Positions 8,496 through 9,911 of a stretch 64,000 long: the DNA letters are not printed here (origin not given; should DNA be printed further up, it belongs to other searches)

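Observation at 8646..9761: Stand-alone FIST (NosP-like) sensor gene splitting flhB from flhA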

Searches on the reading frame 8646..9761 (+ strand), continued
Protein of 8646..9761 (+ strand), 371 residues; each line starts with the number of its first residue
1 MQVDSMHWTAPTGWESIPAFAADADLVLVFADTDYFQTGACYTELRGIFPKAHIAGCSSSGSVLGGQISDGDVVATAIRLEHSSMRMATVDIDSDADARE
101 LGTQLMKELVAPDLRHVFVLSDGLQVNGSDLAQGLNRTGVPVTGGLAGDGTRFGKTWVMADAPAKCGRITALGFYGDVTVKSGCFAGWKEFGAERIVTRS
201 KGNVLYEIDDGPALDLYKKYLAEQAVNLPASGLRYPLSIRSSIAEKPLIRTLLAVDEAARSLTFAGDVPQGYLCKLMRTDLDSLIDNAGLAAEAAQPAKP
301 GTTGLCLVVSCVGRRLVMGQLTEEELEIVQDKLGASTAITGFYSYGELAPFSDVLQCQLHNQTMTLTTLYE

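Call 65: predict_structure(alignment_id=A1)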
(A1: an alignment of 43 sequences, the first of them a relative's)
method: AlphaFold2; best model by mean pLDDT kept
length: 371 residues; sequences in the alignment: 43
mean_pLDDT: 76.5   pTM: 0.77
mean pLDDT of the five models: 76.5, 72.8, 66.9, 66.7, 65.5
residues with pLDDT >= 90: 106; 70-90: 152; 50-70: 74; < 50: 39
segments of 3 or more residues with pLDDT < 50: 64-67, 147-151, 311-319, 344-361
pLDDT, mean of each block of 10 residues (from residue 1): 90 91 94 88 97 86 52 89 94 80 92 89 67 78 59 71 91 91 65 88 88 85 61 67 79 77 80 79 63 80 77 40 70 85 43 35 70 89
secondary structure, 60 per line:
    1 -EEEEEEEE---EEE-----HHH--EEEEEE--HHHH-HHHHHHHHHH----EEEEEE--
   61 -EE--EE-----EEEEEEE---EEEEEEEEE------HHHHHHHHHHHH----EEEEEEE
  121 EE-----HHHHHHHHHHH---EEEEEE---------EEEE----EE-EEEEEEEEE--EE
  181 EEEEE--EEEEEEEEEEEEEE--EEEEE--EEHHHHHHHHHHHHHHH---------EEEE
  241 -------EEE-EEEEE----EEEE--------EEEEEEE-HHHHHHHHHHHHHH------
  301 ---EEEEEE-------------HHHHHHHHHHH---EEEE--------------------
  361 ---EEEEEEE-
elements in order: E2-9 E13-15 E26-31 H34-37 H39-48 E53-58 E73-79 E83-91 H98-109 E114-122 H128-138 E142-147 E157-160 E168-176 E179-185 E188-201 E204-208 H213-227 E237-240 E248-250 E252-256 E261-264 E273-279 H281-294 E304-309 H323-333 E337-340 E364-370

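Call 69: fold_search(model_id=the predicted structure, library=pdb)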
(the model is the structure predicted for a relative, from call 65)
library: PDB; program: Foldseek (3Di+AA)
matches with E <= 10: 379; with E <= 0.001: 9
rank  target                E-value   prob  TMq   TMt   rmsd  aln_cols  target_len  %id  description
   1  8ua3_C                1.0e-07  1.00  0.45  0.50  11.7       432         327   12  Cryo-EM Structure of FBOX22-BACH1BTB (released 2024-11-06)
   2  8ua6_C                3.9e-07  1.00  0.45  0.45  11.7       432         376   12  Cryo-EM Structure of SCF-FBOX22-BACH1BTB (released 2024-11-06)
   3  8s7d_D                1.7e-06  1.00  0.41  0.44  11.7       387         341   12  Cryo-EM structure of SKP1-FBXO22 in complex with a BACH1 BTB dimer at 3.2A resolution (released 2024-12-11)
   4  5ag3_C                2.0e-05  1.00  0.36  0.39  11.0       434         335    9  Chorismatase mechanisms reveal fundamentally different types of reaction in a single conserved protein fold (released 2015-08-19)
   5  5a3k_B                2.5e-05  1.00  0.37  0.40  11.1       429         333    9  Chorismatase mechanisms reveal fundamentally different types of reaction in a single conserved protein fold (released 2015-08-19)
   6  5a3k_C                3.0e-05  1.00  0.35  0.38  11.5       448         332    9  Chorismatase mechanisms reveal fundamentally different types of reaction in a single conserved protein fold (released 2015-08-19)
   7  5ag3_A                2.1e-04  0.99  0.37  0.40  10.8       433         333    8  Chorismatase mechanisms reveal fundamentally different types of reaction in a single conserved protein fold (released 2015-08-19)
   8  5ag3_B                2.7e-04  0.99  0.38  0.41  10.8       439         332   10  Chorismatase mechanisms reveal fundamentally different types of reaction in a single conserved protein fold (released 2015-08-19)
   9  5a3k_A                4.5e-04  0.97  0.36  0.38  10.8       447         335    8  Chorismatase mechanisms reveal fundamentally different types of reaction in a single conserved protein fold (released 2015-08-19)
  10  5hxz_B                5.2e-02  0.20  0.23  0.23  14.6       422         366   10  Structure-function analysis of functionally diverse members of the cyclic amide hydrolase family of Toblerone fold enz (released 2017-02-01)
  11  4yjy_A                6.2e-02  0.16  0.17  0.17  13.6       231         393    9  Crystal structure of Type III polyketide synthase from Oryza sativa (released 2016-02-10)
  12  9q9z                  7.0e-02  0.25  0.14  0.08  10.8       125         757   11  Cryo-EM structure of the helicase core of ZNFX1 (released 2025-09-03)
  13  6h9c_A                7.0e-02  0.15  0.13  0.20  15.6       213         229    9  Cryo-EM structure of archaeal extremophilic internal membrane-containing Haloarcula californiae icosahedral virus 1 (H (released 2019-03-27)
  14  6qt9_C                7.4e-02  0.14  0.14  0.22  16.5       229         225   10  Cryo-EM structure of SH1 full particle. (released 2019-04-10)
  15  1i88_A                1.1e-01  0.14  0.17  0.17  13.7       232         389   10  CHALCONE SYNTHASE (G256V) (released 2001-12-12)
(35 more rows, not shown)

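Call 70: search_protein_families(library=pfam, proteins=[P0147, P0150, P0152, P0175, P0122], max_evalue=0.00001)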
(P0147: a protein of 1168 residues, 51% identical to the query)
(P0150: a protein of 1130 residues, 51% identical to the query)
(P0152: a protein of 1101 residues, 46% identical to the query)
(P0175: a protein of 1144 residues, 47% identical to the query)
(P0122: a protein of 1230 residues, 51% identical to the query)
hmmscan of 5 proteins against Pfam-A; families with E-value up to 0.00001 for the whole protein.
P0147 (1168 aa): 2 families
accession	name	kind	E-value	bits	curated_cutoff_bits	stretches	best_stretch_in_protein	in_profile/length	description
PF08495.15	FIST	-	1.8e-50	171.9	23.2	1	28-218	1-189/189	FIST N domain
PF10442.14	FIST_C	-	1.9e-36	125.5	28.5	1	220-360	1-131/131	FIST C domain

P0150 (1130 aa): 2 families
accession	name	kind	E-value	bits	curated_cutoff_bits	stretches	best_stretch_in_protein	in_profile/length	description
PF08495.15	FIST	-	2.1e-53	181.5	23.2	1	28-218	1-189/189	FIST N domain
PF10442.14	FIST_C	-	1.3e-36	126.1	28.5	1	220-360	1-131/131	FIST C domain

P0152 (1101 aa): 8 families
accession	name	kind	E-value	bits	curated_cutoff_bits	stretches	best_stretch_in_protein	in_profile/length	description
PF00069.31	Pkinase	-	7.8e-97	324.2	31.7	2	534-797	1-258/263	Protein kinase domain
PF07714.23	PK_Tyr_Ser-Thr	-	1.2e-63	215.3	23.1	2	535-799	2-257/258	Protein tyrosine and serine/threonine kinase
PF08495.15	FIST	-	7.1e-48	163.5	23.2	1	27-216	1-188/189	FIST N domain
PF10442.14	FIST_C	-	1.8e-34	119.1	28.5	1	219-358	1-131/131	FIST C domain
PF01636.29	APH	-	3.8e-12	46.9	23.2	0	646-684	160-197/239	Phosphotransferase enzyme family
PF03109.22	ABC1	-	1e-11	44.9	22.9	0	920-1008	141-224/244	ABC1 atypical kinase-like domain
PF06293.20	Kdo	-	6.5e-10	39.2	21.3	0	901-995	71-166/207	Lipopolysaccharide kinase (Kdo/WaaP) family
PF17667.7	Pkinase_fungal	-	3.8e-09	36.2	24.1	0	966-1043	306-383/387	Fungal protein kinase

P0175 (1144 aa): 2 families
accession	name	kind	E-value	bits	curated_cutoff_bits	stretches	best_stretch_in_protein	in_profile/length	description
PF08495.15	FIST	-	2.6e-48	164.9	23.2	1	29-217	3-189/189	FIST N domain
PF10442.14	FIST_C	-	8.2e-35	120.2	28.5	1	219-360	1-131/131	FIST C domain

P0122 (1230 aa): 2 families
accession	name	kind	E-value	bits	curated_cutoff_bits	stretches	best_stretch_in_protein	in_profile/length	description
PF08495.15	FIST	-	1.3e-143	475.7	23.2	3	27-217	1-189/189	FIST N domain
PF10442.14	FIST_C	-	2.2e-104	345.3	28.5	3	1064-1204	1-131/131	FIST C domain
